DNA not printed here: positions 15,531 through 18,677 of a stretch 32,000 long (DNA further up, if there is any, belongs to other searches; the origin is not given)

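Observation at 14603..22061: Methylase + DUF499 ATPase module without PglZ, helicase or REase, abutted by a beta-CASP nuclease: candidate minimal BREX-like defence system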

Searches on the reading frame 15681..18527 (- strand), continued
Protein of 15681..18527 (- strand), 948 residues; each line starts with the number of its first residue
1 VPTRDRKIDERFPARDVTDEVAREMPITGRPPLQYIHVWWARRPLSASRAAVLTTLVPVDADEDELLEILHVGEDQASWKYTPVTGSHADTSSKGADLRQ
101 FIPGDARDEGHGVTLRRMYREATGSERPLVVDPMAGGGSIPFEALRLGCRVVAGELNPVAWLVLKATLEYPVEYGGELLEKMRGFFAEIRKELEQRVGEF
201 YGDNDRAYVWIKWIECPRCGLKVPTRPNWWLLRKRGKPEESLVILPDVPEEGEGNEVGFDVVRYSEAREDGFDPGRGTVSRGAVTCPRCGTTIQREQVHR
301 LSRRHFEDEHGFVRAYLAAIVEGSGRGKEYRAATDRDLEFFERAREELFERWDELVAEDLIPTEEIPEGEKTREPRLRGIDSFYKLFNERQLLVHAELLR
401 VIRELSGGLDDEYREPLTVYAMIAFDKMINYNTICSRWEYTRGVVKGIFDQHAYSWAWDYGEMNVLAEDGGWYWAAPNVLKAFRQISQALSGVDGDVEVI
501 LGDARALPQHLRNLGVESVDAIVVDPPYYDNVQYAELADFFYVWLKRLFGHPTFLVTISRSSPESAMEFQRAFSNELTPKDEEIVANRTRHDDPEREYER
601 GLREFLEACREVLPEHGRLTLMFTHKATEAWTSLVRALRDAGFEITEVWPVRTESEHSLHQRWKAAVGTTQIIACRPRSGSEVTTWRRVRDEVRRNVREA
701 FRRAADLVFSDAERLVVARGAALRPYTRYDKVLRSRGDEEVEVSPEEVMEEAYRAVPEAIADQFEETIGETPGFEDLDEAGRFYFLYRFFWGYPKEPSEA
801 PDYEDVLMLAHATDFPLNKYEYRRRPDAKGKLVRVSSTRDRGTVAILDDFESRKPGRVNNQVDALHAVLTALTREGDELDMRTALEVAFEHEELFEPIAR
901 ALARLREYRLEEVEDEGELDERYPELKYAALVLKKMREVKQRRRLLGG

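Call 75: search_protein_families(library=ncbifam, proteins=[L003:443-2404:-, L003:8340-9329:-, L004:6568-7611:-], max_evalue=0.01)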
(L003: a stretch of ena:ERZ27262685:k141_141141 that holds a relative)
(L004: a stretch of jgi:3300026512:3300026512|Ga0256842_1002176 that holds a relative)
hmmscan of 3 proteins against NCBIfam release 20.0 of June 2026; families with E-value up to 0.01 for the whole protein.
L003:443-2404:- (653 aa): 44 families (the best 25 are shown)
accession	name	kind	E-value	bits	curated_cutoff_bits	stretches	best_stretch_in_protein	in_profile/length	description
TIGR03817.1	DECH_helic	hypoth_equivalog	2.6e-31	108.6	874.1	1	31-353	35-397/742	helicase/secretion neighborhood putative DEAH-box helicase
TIGR04121.1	DEXH_lig_assoc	equivalog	8.2e-29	99.9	850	1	32-339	13-356/804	ligase-associated DNA damage response DEXH box helicase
TIGR00614.1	recQ_fam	subfamily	1.6e-23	83.3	219.8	1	36-377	15-371/470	RecQ family ATP-dependent DNA helicase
NF010338.0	PRK13767.1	equivalog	4.6e-21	74.8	849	1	218-342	268-398/877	ATP-dependent helicase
TIGR01389.1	recQ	equivalog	6.3e-20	71.1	640.2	1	237-339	225-327/591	DNA helicase RecQ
NF008279.0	PRK11057.1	equivalog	2.3e-18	66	1015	1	37-339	30-339/608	ATP-dependent DNA helicase RecQ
NF002654.0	PRK02362.1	equivalog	7.7e-16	57.6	887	2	209-368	260-416/739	ATP-dependent DNA helicase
NF053636.1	DDHlcsCsdAPsy1082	equivalog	1.3e-14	53.7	890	1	186-333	196-340/512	DEAD/DEAH box helicase CsdA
NF041063.1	DpdF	equivalog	2.9e-14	52.6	550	1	239-340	380-482/813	protein DpdF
NF053631.1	RNA_helic_CshA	equivalog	2.6e-13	49.6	646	1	175-337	176-338/434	degradosome RNA helicase CshA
NF053711.1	RNA_heli_RhlE1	exception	1.2e-12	47.3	750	1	234-340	242-349/434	RNA helicase RhlE1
NF002251.0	PRK01172.1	equivalog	1.4e-12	46.6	891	2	30-257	20-257/674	ATP-dependent DNA helicase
NF002340.1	PRK01297.1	equivalog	1.8e-12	46.7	564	1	225-341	237-354/372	ATP-dependent RNA helicase RhlB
NF008394.0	PRK11192.1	equivalog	6.7e-12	45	507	1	225-337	235-348/441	ATP-dependent RNA helicase SrmB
NF007284.0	PRK09751.1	equivalog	4.1e-11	40.9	1496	1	258-330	347-419/1538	ATP-dependent helicase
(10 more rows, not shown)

L003:8340-9329:- (329 aa): 4 families
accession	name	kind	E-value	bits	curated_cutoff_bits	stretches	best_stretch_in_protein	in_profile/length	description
TIGR04122.1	Xnuc_lig_assoc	equivalog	2.3e-05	23.4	325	1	34-176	22-167/326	ligase-associated DNA damage response exonuclease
TIGR03675.1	arCOG00543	equivalog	7.7e-05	21.1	580.2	0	28-54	221-247/631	beta-CASP ribonuclease aCPSF1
NF038231.1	MBL_Geo_Pelo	equivalog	0.0041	16.7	360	0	10-83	35-112/250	GPMC system MBL fold metallohydrolase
NF041257.1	GntH_guanitoxin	equivalog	0.0084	15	333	0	33-57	65-89/374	guanitoxin biosynthesis MBL fold metallo-hydrolase GntH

L004:6568-7611:- (347 aa): 5 families
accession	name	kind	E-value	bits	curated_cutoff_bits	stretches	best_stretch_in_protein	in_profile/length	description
TIGR04122.1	Xnuc_lig_assoc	equivalog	4.1e-06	25.8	325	1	40-161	21-139/326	ligase-associated DNA damage response exonuclease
NF047419.1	RNase_J1_RnjA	exception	4.1e-06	25.8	820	1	41-131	58-158/549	ribonuclease J1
TIGR03675.1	arCOG00543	equivalog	0.00019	19.8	580.2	1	33-80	219-270/631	beta-CASP ribonuclease aCPSF1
TIGR00649.1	MG423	subfamily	0.00048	18.6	400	0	40-131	56-159/546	RNase J family beta-CASP ribonuclease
NF041257.1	GntH_guanitoxin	equivalog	0.0015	17.5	333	0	40-68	65-93/374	guanitoxin biosynthesis MBL fold metallo-hydrolase GntH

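Call 80: search_protein_families(library=padloc, proteins=[L007:11895-15566:+, L008:9644-12922:-, L014:14874-18029:+, L045:2391-5717:+, L068:6684-9980:+, L084:3449-6763:+, L049:13296-16748:+, L085:5550-8909:+], max_evalue=0.00001)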
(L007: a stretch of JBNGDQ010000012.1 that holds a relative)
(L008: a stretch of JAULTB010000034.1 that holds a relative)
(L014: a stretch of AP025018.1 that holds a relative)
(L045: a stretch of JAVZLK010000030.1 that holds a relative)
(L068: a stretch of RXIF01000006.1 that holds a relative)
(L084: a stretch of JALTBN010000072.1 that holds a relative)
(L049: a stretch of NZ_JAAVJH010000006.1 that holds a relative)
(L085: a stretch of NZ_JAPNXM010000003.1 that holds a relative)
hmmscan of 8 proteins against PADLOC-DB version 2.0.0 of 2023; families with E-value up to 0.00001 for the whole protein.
L007:11895-15566:+ (1224 aa): 43 families (the best 25 are shown)
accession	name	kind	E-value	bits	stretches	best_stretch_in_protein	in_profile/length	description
PDLC02707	PbeA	-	2.6e-70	235.8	1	6-417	1-392/672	PbeA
PDLC02193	PLD_Helicase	-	7.7e-69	230.8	2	18-466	8-428/905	-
PDLC02500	BrxHI|BrxHII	-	2.8e-64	216.1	2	607-1052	342-773/933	BrxHI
PDLC02621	DrmD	-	5.1e-62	208.4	2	603-952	364-720/1040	DrmD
PDLC02623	DrmD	-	9.6e-61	203.7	1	266-937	94-701/1040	DrmD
PDLC02704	PbeA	-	5.7e-60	201.6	1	7-417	1-397/682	PbeA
PDLC00659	HmaA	-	8.6e-60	200.7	2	607-900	339-650/1176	SNF2 helicase / DEAD-box helicase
PDLC02619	DrmD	-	4.6e-50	168.6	2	815-949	488-618/872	DrmD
PDLC02703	PbeA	-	1.3e-48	164.1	1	7-249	1-251/626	PbeA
PDLC02504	BrxHI|BrxHII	-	1.2e-45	153.9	2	607-942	342-661/971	BrxHII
PDLC02843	DpdE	-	1e-40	137.5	2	269-496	154-343/1091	DpdE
PDLC02620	DrmD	-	1.3e-40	137.2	2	606-946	335-667/1060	DrmD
PDLC02840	DpdE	-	5.6e-38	128.9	2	706-920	510-716/1091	DpdE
PDLC02572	DrmA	-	1.2e-37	127.4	2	605-911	363-679/1043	DrmA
PDLC02634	DrmD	-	1.8e-35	120.1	2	639-895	361-617/900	DrmD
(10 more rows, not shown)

L008:9644-12922:- (1093 aa): 47 families (the best 25 are shown)
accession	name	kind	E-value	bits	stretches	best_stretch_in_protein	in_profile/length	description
PDLC02193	PLD_Helicase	-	8.1e-65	217.5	2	296-909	246-844/905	-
PDLC02500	BrxHI|BrxHII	-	4.1e-61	205.6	2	544-973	276-691/933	BrxHI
PDLC02707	PbeA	-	4.1e-61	205.4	1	14-350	10-323/672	PbeA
PDLC02621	DrmD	-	9e-57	191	2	577-880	336-641/1040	DrmD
PDLC02704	PbeA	-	4.8e-56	188.6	1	14-345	9-325/682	PbeA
PDLC00659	HmaA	-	1.4e-47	160.2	2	591-894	323-641/1176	SNF2 helicase / DEAD-box helicase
PDLC02623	DrmD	-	3.1e-45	152.3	2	680-946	450-710/1040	DrmD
PDLC02703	PbeA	-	2.1e-43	146.9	1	20-238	15-230/626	PbeA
PDLC02620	DrmD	-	3.8e-43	145.6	2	541-889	268-603/1060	DrmD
PDLC02619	DrmD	-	1.2e-41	140.8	2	591-900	253-571/872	DrmD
PDLC02843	DpdE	-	3.8e-41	139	2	277-469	157-312/1091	DpdE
PDLC02504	BrxHI|BrxHII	-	1e-36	124.3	2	543-891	278-609/971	BrxHII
PDLC02572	DrmA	-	8.8e-34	114.6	2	631-872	386-631/1043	DrmA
PDLC02634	DrmD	-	5.7e-30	101.8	2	274-420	87-223/900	DrmD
PDLC02844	DpdE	-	1.8e-29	100.3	2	754-888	583-710/1074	DpdE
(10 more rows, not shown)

L014:14874-18029:+ (1052 aa): 43 families (the best 25 are shown)
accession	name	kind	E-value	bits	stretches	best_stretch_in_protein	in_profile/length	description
PDLC02193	PLD_Helicase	-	1.3e-77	259.8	2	317-904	247-828/905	-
PDLC02707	PbeA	-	1e-76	256.9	1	9-459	2-405/672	PbeA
PDLC02500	BrxHI|BrxHII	-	1.2e-76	257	2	635-905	343-604/933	BrxHI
PDLC02704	PbeA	-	7.4e-69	230.9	1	11-458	3-409/682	PbeA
PDLC02621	DrmD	-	8.1e-64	214.3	2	616-940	350-694/1040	DrmD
PDLC02623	DrmD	-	5.8e-60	201.1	2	628-951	407-699/1040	DrmD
PDLC02619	DrmD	-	8.4e-60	200.8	2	630-912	265-572/872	DrmD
PDLC02504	BrxHI|BrxHII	-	1.3e-56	190.2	2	618-952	326-659/971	BrxHII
PDLC00659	HmaA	-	2e-55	186.2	3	701-908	444-644/1176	SNF2 helicase / DEAD-box helicase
PDLC02843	DpdE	-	2.2e-49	166.3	2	430-945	252-743/1091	DpdE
PDLC02620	DrmD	-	2.5e-47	159.5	2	595-962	301-678/1060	DrmD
PDLC02703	PbeA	-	7.6e-46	154.9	1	13-241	5-233/626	PbeA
PDLC02572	DrmA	-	5.1e-44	148.5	2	617-883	348-631/1043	DrmA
PDLC02634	DrmD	-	4e-43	145.3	2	629-906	320-615/900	DrmD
PDLC02840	DpdE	-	3.7e-39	132.8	2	301-371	162-233/1091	DpdE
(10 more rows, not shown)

L045:2391-5717:+ (1109 aa): 55 families (the best 25 are shown)
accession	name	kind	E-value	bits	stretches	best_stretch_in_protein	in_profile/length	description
PDLC00659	HmaA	-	3.5e-217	722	1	54-1097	55-1164/1176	SNF2 helicase / DEAD-box helicase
PDLC02620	DrmD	-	7.6e-162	538.6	1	10-839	6-839/1060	DrmD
PDLC02500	BrxHI|BrxHII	-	1.4e-120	402.4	1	68-724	56-713/933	BrxHI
PDLC02504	BrxHI|BrxHII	-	1e-113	379.2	1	73-835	80-827/971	BrxHII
PDLC02621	DrmD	-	1.8e-97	325.7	1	106-638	125-689/1040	DrmD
PDLC02619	DrmD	-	1.6e-71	239.6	2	89-512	19-441/872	DrmD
PDLC02572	DrmA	-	1.5e-63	213.2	1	100-630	123-679/1043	DrmA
PDLC02623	DrmD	-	5e-58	194.7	2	328-653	404-699/1040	DrmD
PDLC02632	DrmD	-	2.9e-55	186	1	107-588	128-636/662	DrmD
PDLC02634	DrmD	-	7.5e-52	174.2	1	97-624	86-628/900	DrmD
PDLC02633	DrmD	-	2.8e-50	169.2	1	105-626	128-685/839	DrmD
PDLC02844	DpdE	-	1.5e-41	140.3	2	85-290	136-328/1074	DpdE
PDLC02840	DpdE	-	8.3e-41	138.2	2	98-291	155-326/1091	DpdE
PDLC02843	DpdE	-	2.2e-38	129.9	2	97-291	153-321/1091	DpdE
PDLC02624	DrmD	-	1.6e-37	127.3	1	147-589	8-478/652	DrmD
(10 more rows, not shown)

L068:6684-9980:+ (1099 aa): 55 families (the best 25 are shown)
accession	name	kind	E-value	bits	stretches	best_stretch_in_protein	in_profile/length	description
PDLC00659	HmaA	-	2.4e-206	686.1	1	15-1097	4-1171/1176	SNF2 helicase / DEAD-box helicase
PDLC02620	DrmD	-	2.7e-157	523.6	1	19-971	3-968/1060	DrmD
PDLC02500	BrxHI|BrxHII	-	6.7e-126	420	1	80-969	59-929/933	BrxHI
PDLC02504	BrxHI|BrxHII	-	4.4e-118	393.6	1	101-833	99-825/971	BrxHII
PDLC02621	DrmD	-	9e-103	343.3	1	115-785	125-821/1040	DrmD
PDLC02572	DrmA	-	3.1e-70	235.3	1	109-598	123-637/1043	DrmA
PDLC02619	DrmD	-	5.5e-67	224.6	2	95-518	16-443/872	DrmD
PDLC02634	DrmD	-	2.8e-66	222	1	105-635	85-633/900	DrmD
PDLC02632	DrmD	-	1.9e-63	213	1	124-601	135-643/662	DrmD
PDLC02623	DrmD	-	1.2e-58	196.7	3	334-660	401-700/1040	DrmD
PDLC02633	DrmD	-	1.6e-55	186.5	1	115-615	129-664/839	DrmD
PDLC02624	DrmD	-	2.2e-45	153.3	1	151-596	3-479/652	DrmD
PDLC02840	DpdE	-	4.8e-45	152.2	2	105-300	153-326/1091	DpdE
PDLC02846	DpdE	-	2.5e-38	129.6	2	103-302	154-349/1034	DpdE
PDLC02843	DpdE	-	1.2e-37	127.3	2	106-299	153-320/1091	DpdE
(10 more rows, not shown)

L084:3449-6763:+ (1105 aa): 54 families (the best 25 are shown)
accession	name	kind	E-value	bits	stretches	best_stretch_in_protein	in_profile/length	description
PDLC00659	HmaA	-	3.6e-192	639.1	1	56-1073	50-1144/1176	SNF2 helicase / DEAD-box helicase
PDLC02620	DrmD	-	3.7e-137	456.9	1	102-976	93-968/1060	DrmD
PDLC02504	BrxHI|BrxHII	-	1.9e-109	365.1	1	97-789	98-779/971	BrxHII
PDLC02500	BrxHI|BrxHII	-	2.7e-109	365.1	1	98-674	79-660/933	BrxHI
PDLC02621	DrmD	-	1.6e-107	359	1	111-807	124-844/1040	DrmD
PDLC02619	DrmD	-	2e-68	229.4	2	102-522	26-448/872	DrmD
PDLC02572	DrmA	-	2.4e-68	229.1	1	112-957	122-1005/1043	DrmA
PDLC02634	DrmD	-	9e-60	200.4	1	101-631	84-630/900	DrmD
PDLC02632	DrmD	-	7.5e-59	197.8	1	112-601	127-643/662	DrmD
PDLC02633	DrmD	-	2.1e-57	192.7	1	112-598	129-644/839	DrmD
PDLC02623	DrmD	-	3e-55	185.5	3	334-677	406-712/1040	DrmD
PDLC02843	DpdE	-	1e-43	147.5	2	102-294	152-320/1091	DpdE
PDLC02840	DpdE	-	1.2e-41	141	2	102-298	153-327/1091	DpdE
PDLC02624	DrmD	-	4.2e-38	129.3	1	147-587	2-469/652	DrmD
PDLC02622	DrmD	-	1.2e-33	114.6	1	112-354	126-380/422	DrmD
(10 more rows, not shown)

L049:13296-16748:+ (1151 aa): 39 families (the best 25 are shown)
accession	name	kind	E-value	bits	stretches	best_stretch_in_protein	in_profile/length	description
PDLC02707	PbeA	-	1.4e-69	233.4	1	108-565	2-407/672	PbeA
PDLC02193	PLD_Helicase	-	2e-65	219.5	3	756-1011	587-837/905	-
PDLC02500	BrxHI|BrxHII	-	2.5e-64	216.3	2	741-1002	342-603/933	BrxHI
PDLC02623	DrmD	-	2.6e-64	215.5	2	729-1025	401-676/1040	DrmD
PDLC02704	PbeA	-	5.3e-60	201.6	1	110-565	3-412/682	PbeA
PDLC02621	DrmD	-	9e-59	197.6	2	724-1002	351-654/1040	DrmD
PDLC00659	HmaA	-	5.1e-53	178.2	3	400-586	100-273/1176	SNF2 helicase / DEAD-box helicase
PDLC02619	DrmD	-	9e-53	177.6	2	771-1010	297-572/872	DrmD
PDLC02504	BrxHI|BrxHII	-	9.1e-46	154.3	2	728-1009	329-618/971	BrxHII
PDLC02843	DpdE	-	2.2e-45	153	1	400-1027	154-727/1091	DpdE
PDLC02634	DrmD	-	5.9e-41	138.2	3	378-598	65-271/900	DrmD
PDLC02620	DrmD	-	1.8e-39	133.5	2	870-1001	488-606/1060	DrmD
PDLC02703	PbeA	-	1.9e-39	133.8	1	110-352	3-244/626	PbeA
PDLC02572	DrmA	-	4.1e-38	129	2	723-992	347-640/1043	DrmA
PDLC02840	DpdE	-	5.2e-37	125.7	2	423-480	175-233/1091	DpdE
PDLC02853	DpdE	-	4.5e-33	112.3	2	838-1000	456-628/985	DpdE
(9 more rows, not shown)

L085:5550-8909:+ (1120 aa): 52 families (the best 25 are shown)
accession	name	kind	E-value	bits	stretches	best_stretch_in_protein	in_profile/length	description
PDLC00659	HmaA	-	5.7e-210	698.1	1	56-1082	61-1132/1176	SNF2 helicase / DEAD-box helicase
PDLC02620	DrmD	-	4.8e-148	493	1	4-791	2-782/1060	DrmD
PDLC02500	BrxHI|BrxHII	-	1.8e-116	388.8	1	89-793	78-756/933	BrxHI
PDLC02504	BrxHI|BrxHII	-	7.9e-111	369.6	1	50-961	58-948/971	BrxHII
PDLC02621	DrmD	-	9.6e-111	369.7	1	113-940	133-980/1040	DrmD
PDLC02572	DrmA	-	4.1e-77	258.1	1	114-828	131-863/1043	DrmA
PDLC02632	DrmD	-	3.2e-68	228.8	1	114-604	136-645/662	DrmD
PDLC02619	DrmD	-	3.9e-68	228.4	2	92-517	24-439/872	DrmD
PDLC02623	DrmD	-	1.4e-63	213.1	2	336-794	411-832/1040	DrmD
PDLC02634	DrmD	-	4.7e-62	208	1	96-788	87-773/900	DrmD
PDLC02633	DrmD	-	1e-53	180.5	1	103-636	128-688/839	DrmD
PDLC02624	DrmD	-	1.4e-49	167.2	1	139-600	2-482/652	DrmD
PDLC02840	DpdE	-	1.8e-44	150.4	2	93-291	152-328/1091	DpdE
PDLC02843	DpdE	-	1.2e-41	140.6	2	93-391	151-416/1091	DpdE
PDLC02622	DrmD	-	1.7e-39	133.9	1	114-353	135-382/422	DrmD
PDLC02842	DpdE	-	4.6e-22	75.6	2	470-642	1000-1171/1176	DpdE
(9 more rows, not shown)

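Call 108: search_solved_structures(query=A1, max_evalue=0.001)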
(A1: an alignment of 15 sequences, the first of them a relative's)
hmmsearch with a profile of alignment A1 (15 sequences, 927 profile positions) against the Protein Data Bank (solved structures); distinct sequences matched with E-value up to 0.001: 0.
